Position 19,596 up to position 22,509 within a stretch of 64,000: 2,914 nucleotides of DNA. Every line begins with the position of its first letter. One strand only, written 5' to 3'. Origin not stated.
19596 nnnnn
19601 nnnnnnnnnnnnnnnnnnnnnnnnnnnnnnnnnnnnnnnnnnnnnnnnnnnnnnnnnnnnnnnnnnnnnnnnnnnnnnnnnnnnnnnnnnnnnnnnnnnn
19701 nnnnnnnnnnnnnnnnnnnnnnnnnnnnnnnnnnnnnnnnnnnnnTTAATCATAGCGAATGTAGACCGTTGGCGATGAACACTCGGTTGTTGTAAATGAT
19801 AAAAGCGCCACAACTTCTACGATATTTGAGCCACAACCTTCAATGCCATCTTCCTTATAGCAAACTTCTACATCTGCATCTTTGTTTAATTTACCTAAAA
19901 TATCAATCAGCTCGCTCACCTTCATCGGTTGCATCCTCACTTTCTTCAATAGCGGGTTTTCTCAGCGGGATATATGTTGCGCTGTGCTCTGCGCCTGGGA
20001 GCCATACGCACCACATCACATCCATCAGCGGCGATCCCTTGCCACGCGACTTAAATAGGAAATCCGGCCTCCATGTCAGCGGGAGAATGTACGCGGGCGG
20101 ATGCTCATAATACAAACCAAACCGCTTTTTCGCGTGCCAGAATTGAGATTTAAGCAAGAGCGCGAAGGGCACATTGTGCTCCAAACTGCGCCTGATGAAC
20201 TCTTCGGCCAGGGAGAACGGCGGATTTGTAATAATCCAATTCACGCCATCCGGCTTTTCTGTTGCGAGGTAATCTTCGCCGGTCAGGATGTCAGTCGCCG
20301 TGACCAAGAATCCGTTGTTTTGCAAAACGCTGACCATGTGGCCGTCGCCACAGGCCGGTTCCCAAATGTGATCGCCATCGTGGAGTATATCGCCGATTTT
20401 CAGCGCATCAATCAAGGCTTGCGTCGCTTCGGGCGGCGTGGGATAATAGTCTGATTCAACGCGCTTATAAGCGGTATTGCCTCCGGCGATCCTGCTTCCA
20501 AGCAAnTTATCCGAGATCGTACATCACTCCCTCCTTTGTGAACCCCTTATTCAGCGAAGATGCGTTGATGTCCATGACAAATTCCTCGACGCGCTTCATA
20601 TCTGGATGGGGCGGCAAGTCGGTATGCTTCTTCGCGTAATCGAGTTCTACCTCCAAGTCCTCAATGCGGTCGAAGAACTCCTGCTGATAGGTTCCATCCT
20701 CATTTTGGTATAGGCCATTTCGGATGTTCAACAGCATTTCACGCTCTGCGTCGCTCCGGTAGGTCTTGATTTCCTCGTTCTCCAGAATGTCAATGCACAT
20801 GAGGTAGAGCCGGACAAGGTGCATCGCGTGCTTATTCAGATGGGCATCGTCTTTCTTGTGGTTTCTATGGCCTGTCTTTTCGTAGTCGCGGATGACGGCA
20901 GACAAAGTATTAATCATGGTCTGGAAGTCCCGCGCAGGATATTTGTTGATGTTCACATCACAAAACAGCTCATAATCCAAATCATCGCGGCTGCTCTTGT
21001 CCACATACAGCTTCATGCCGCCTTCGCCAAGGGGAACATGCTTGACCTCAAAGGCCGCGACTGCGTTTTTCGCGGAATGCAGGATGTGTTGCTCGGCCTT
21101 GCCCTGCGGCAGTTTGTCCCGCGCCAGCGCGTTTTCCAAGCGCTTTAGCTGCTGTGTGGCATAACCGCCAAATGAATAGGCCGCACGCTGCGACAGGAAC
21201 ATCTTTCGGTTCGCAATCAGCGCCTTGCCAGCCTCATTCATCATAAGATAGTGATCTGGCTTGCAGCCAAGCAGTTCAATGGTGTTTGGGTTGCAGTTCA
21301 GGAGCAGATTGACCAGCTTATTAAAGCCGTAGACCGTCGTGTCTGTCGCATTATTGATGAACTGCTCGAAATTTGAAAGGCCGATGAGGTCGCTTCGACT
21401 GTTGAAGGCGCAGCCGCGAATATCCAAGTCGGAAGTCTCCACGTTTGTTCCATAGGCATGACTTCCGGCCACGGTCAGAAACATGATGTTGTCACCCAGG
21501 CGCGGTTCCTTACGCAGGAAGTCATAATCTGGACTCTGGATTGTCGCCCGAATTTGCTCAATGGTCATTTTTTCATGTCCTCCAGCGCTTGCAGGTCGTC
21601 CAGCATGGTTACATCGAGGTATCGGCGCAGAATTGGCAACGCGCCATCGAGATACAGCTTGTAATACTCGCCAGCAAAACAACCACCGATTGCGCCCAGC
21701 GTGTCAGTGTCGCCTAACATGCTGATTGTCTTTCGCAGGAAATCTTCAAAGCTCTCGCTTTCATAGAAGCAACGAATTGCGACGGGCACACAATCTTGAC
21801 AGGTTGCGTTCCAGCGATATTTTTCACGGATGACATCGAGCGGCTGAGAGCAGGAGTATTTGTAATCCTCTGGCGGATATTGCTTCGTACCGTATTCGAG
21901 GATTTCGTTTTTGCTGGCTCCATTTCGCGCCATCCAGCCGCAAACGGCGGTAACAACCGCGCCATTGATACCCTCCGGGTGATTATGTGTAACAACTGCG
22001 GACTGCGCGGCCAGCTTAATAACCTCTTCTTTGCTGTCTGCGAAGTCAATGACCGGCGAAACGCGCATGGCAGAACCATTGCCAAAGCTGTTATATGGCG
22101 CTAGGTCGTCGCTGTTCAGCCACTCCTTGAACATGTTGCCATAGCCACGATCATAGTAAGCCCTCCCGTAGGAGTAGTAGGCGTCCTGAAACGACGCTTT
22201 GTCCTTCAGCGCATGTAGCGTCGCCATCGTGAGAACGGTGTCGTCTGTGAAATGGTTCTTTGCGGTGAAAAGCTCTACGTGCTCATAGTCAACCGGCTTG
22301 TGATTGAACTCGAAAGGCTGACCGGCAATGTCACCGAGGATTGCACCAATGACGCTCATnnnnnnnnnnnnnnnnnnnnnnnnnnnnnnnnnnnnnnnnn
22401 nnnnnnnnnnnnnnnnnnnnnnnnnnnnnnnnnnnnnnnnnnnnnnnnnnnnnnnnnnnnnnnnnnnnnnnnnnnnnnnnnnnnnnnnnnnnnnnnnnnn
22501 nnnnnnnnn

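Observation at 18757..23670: RNA repair pair (P-loop kinase-HD end-healing enzyme plus KxHG-type RNA ligase) encoded alongside a large tRNA set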

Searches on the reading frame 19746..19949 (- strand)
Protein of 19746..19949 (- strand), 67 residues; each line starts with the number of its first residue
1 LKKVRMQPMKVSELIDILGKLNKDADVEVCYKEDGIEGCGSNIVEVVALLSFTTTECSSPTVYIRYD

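Call 4: search_protein_families(library=pfam, proteins=[window:19746-19949:-], max_evalue=0.01)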
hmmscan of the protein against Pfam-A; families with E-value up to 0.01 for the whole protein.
window:19746-19949:- (67 aa): 0 families

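Call 5: search_protein_families(library=phrogs, proteins=[window:19746-19949:-], max_evalue=0.001)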
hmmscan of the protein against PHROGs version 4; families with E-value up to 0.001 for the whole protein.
window:19746-19949:- (67 aa): 0 families

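Call 70: search_protein_families(library=pfam, proteins=[window:19746-19949:-], max_evalue=1)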
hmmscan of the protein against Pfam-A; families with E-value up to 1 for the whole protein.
window:19746-19949:- (67 aa): 0 families

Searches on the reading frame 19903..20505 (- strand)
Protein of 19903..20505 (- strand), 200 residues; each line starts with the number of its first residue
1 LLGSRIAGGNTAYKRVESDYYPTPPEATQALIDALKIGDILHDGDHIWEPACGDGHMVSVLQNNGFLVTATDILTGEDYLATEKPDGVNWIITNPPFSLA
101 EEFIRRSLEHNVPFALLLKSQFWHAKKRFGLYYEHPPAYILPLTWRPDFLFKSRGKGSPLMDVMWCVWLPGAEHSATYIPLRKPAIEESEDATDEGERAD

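Call 4: search_protein_families(library=pfam, proteins=[window:19903-20505:-], max_evalue=0.01)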
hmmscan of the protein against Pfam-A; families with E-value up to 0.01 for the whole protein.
window:19903-20505:- (200 aa): 0 families

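Call 5: search_protein_families(library=phrogs, proteins=[window:19903-20505:-], max_evalue=0.001)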
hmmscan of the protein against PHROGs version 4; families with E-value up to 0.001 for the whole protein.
window:19903-20505:- (200 aa): 3 families
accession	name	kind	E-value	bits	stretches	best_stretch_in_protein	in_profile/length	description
phrog_799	-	other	9.9e-50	171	1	6-177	200-375/458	DNA methyltransferase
phrog_5172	-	unknown function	2.4e-06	27.6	1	12-110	15-120/377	-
phrog_32703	-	unknown function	2.7e-05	24.1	1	17-108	8-110/480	-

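Call 39: search_protein_families(library=ncbifam, proteins=[window:19903-20505:-], max_evalue=0.01)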
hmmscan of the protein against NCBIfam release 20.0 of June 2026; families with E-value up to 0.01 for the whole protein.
window:19903-20505:- (200 aa): 0 families

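Call 68: search_solved_structures(query=window:19903-20505:-, max_evalue=10, show_alignments=1)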
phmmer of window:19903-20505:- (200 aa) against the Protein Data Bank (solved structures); distinct sequences matched with E-value up to 10: 1.
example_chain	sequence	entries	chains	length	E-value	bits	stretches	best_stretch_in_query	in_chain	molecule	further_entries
3wl4_A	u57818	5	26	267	0.88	12.4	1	124-171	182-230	Uncharacterized protein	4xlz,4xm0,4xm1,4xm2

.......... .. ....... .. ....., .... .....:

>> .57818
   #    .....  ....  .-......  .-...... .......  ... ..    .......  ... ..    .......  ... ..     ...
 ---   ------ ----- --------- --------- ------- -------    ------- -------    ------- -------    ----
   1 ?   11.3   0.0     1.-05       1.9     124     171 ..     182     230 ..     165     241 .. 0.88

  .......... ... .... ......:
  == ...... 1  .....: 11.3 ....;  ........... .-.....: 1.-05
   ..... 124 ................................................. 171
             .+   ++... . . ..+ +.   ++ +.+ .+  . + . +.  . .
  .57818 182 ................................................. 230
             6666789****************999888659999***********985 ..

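Call 70: search_protein_families(library=pfam, proteins=[window:19903-20505:-], max_evalue=1)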
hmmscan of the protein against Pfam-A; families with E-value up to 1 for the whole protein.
window:19903-20505:- (200 aa): 3 families
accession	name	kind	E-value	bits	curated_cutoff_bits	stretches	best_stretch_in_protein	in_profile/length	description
PF13651.11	EcoRI_methylase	-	0.014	15.2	26.4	1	90-131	141-182/345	Adenine-specific methyltransferase EcoRI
PF05175.20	MTS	-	0.25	11.4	23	1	77-100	88-111/170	Methyltransferase small domain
PF11599.14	AviRa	-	0.34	10.8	25.7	1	43-66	51-71/232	RRNA methyltransferase AviRa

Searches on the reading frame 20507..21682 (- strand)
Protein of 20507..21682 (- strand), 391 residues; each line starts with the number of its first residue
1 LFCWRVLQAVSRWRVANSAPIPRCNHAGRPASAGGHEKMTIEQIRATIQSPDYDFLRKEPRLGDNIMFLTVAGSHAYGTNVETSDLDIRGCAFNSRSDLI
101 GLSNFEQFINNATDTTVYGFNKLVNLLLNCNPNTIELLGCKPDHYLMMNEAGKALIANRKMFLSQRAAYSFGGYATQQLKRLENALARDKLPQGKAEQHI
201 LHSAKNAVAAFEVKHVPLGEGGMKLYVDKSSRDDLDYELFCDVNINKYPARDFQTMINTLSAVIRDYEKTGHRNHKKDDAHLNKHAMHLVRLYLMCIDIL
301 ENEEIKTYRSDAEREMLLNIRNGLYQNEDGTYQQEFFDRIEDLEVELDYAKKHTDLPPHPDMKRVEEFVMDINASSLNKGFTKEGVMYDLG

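Call 4: search_protein_families(library=pfam, proteins=[window:20507-21682:-], max_evalue=0.01)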
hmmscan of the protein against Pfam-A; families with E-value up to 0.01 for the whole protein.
window:20507-21682:- (391 aa): 1 family
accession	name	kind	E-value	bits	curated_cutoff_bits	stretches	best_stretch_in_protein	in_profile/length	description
PF10127.15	RlaP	-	1e-19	71.7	23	2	63-183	17-141/249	RNA repair pathway DNA polymerase beta family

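Call 5: search_protein_families(library=phrogs, proteins=[window:20507-21682:-], max_evalue=0.001)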
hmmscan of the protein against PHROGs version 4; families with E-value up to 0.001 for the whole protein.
window:20507-21682:- (391 aa): 2 families
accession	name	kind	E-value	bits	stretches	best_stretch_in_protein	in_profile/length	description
phrog_388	-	DNA, RNA and nucleotide metabolism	2e-55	189.3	1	59-380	31-337/351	nucleotidyltransferase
phrog_14344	-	DNA, RNA and nucleotide metabolism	9e-08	33.2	1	63-309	26-183/262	nucleotidyltransferase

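Call 39: search_protein_families(library=ncbifam, proteins=[window:20507-21682:-], max_evalue=0.01)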
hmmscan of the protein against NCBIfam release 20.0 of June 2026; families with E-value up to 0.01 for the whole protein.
window:20507-21682:- (391 aa): 0 families

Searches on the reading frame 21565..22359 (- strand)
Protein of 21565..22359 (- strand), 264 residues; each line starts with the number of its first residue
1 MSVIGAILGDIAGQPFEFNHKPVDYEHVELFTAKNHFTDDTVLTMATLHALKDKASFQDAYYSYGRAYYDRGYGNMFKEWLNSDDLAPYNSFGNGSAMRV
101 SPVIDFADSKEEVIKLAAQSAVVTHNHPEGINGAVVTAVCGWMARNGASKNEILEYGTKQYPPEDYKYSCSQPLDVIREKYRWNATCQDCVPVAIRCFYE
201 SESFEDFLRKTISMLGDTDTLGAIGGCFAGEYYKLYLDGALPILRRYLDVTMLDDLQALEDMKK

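Call 4: search_protein_families(library=pfam, proteins=[window:21565-22359:-], max_evalue=0.01)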
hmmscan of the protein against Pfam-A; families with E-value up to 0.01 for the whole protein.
window:21565-22359:- (264 aa): 1 family
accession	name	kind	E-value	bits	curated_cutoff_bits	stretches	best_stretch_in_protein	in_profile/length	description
PF03747.19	ADP_ribosyl_GH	-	3.7e-37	129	26.2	1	2-233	2-279/287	ADP-ribosylglycohydrolase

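Call 5: search_protein_families(library=phrogs, proteins=[window:21565-22359:-], max_evalue=0.001)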
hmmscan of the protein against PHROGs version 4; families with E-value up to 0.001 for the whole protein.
window:21565-22359:- (264 aa): 2 families
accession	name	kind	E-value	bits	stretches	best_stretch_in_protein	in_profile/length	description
phrog_6572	-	other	1.4e-44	153.6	1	2-235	11-277/325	ADP-ribosylglycohydrolase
phrog_22100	-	unknown function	3.6e-09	37.4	1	82-153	106-176/306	-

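Call 39: search_protein_families(library=ncbifam, proteins=[window:21565-22359:-], max_evalue=0.01)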
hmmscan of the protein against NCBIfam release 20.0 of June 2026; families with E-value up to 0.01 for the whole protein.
window:21565-22359:- (264 aa): 2 families
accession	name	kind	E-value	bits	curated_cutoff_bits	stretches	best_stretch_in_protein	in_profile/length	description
TIGR02662.1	dinitro_DRAG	equivalog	1.1e-10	41.2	337.05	1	92-236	119-257/287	ADP-ribosyl-[dinitrogen reductase] hydrolase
NF041672.1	ADPriboarghdlase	equivalog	5.8e-06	25.3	490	1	89-233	184-329/361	ADP-ribosylarginine hydrolase Tri1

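Call 69: search_solved_structures(query=window:21565-22359:-, max_evalue=0.01, show_alignments=1)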
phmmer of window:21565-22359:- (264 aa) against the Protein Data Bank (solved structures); distinct sequences matched with E-value up to 0.01: 20.
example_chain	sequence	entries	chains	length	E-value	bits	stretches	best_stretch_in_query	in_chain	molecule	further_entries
6g1p_A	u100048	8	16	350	3.2e-14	56.2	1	3-152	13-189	ADP-ribosylhydrolase like 2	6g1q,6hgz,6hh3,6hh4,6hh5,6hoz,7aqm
2qty_A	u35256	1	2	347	2.5e-13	53.3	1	33-152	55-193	Poly(ADP-ribose) glycohydrolase ARH3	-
2g4k_A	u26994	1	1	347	1.2e-12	51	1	34-152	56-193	ADP-ribosylhydrolase 3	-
2foz_A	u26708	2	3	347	1.2e-12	51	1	34-152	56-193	ADP-ribosylhydrolase like 2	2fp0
5zqy_A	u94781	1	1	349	1.2e-12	51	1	34-152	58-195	Poly(ADP-ribose) glycohydrolase ARH3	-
9rfd_A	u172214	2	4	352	1.3e-12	51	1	34-152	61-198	ADP-ribosylhydrolase ARH3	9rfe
6d36_C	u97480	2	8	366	1.5e-12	50.7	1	34-152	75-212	Poly(ADP-ribose) glycohydrolase ARH3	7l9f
7akr_AAA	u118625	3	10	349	1.6e-12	50.6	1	35-152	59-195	ADP-ribose glycohydrolase ARH3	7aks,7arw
6d3a_C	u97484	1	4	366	5.4e-12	48.9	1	34-152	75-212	Poly(ADP-ribose) glycohydrolase ARH3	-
7l9h_C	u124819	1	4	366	1.9e-11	47.1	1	34-152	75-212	ADP-ribose glycohydrolase ARH3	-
7l9i_C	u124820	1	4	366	1.9e-11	47.1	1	34-152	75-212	ADP-ribose glycohydrolase ARH3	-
8za7_A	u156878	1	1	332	2.2e-09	40.3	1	3-235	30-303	Lmo0067 protein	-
1t5j_A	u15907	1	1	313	1.2e-08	37.9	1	34-234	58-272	Hypothetical protein MJ1187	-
2cwc_A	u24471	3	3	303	1.7e-08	37.4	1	91-242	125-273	ADP-ribosylglycohydrolase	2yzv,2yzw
2woe_A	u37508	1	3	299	1.2e-05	28.1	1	84-234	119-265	ADP-RIBOSYL-[DINITROGEN REDUCTASE] GLYCOHYDROLASE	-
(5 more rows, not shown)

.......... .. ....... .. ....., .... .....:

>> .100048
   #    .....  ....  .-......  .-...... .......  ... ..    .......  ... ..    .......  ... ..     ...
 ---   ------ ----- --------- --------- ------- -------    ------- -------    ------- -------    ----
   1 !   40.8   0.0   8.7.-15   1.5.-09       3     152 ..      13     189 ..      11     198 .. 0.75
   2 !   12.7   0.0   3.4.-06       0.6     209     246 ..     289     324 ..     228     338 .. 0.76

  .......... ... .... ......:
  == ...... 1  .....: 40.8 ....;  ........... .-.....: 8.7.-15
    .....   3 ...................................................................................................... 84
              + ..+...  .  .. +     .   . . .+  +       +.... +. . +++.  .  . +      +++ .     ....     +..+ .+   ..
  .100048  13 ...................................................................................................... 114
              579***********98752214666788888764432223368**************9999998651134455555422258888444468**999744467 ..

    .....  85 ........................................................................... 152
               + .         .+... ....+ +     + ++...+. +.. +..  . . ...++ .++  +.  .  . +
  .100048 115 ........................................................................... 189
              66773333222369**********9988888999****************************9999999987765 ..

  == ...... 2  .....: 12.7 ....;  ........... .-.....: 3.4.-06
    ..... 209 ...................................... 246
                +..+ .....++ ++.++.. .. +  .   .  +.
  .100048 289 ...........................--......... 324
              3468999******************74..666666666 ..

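Call 76: find_related_loci(query=window:21565-22359:-, collection=viral_contigs, flank=10000)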
Query window:21565-22359:- (264 aa) in viral_contigs; peptide patterns used: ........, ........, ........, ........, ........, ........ (x = any residue, [..] = any of these).
8 stretches matched a pattern, but none encodes a relative of the query by tblastn (E <= 1e-3).

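Call 79: find_related_loci(query=A4, collection=viral_contigs, flank=10000)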
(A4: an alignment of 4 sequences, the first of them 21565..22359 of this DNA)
Query A4 (264 aa) in viral_contigs; peptide patterns used: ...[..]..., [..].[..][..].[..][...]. (x = any residue, [..] = any of these).
394 stretches matched a pattern; 340 encode a relative of the query (tblastn E <= 1e-3); the best 80 are kept; 80 distinct loci.
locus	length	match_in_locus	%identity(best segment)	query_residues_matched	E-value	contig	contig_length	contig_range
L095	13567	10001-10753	56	1-249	4e-88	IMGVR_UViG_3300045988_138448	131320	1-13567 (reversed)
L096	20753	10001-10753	56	1-249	4e-88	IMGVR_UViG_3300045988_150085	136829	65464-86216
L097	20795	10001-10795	53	1-264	2e-87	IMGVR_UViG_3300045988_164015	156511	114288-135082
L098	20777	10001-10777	53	1-258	3e-86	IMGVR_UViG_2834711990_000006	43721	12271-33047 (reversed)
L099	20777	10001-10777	53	1-258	3e-86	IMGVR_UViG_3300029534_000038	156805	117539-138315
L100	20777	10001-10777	52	1-262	1e-80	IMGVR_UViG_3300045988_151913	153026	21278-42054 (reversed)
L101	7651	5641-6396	52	1-249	4e-80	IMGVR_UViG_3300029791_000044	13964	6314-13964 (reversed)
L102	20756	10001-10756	52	1-249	4e-80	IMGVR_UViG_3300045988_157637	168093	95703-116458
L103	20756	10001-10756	52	1-249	4e-80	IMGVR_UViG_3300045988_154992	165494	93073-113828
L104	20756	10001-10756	52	1-249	4e-80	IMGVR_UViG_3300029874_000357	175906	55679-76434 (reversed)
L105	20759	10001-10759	52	1-241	9e-78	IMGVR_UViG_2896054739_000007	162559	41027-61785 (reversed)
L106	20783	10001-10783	48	1-256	4e-77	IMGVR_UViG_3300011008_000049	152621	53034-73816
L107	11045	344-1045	54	1-233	6e-77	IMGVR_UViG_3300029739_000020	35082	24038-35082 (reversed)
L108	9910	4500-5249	51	1-249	2e-76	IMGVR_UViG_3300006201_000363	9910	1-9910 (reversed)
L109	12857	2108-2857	51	1-249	2e-76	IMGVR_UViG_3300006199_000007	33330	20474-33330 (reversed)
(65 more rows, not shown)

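Call 84: search_protein_families(library=pfam, proteins=[L109:7154-8521:+], max_evalue=0.001)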
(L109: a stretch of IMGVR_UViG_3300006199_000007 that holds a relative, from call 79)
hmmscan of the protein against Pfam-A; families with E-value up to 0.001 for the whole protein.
L109:7154-8521:+ (455 aa): 4 families
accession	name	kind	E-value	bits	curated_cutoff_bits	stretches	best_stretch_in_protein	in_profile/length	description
PF01743.26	PolyA_pol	-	1.8e-39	135.4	23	1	27-149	1-126/126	Poly A polymerase head domain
PF13735.12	tRNA_NucTran2_2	-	3.9e-12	46.8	27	1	302-443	22-147/149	tRNA nucleotidyltransferase domain 2 putative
PF01966.28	HD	-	2.2e-07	31.6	22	1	246-330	4-87/116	HD domain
PF12627.12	PolyA_pol_RNAbd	-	0.00077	19.6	22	0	181-214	6-39/64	Probable RNA and SrmB- binding site of polymerase A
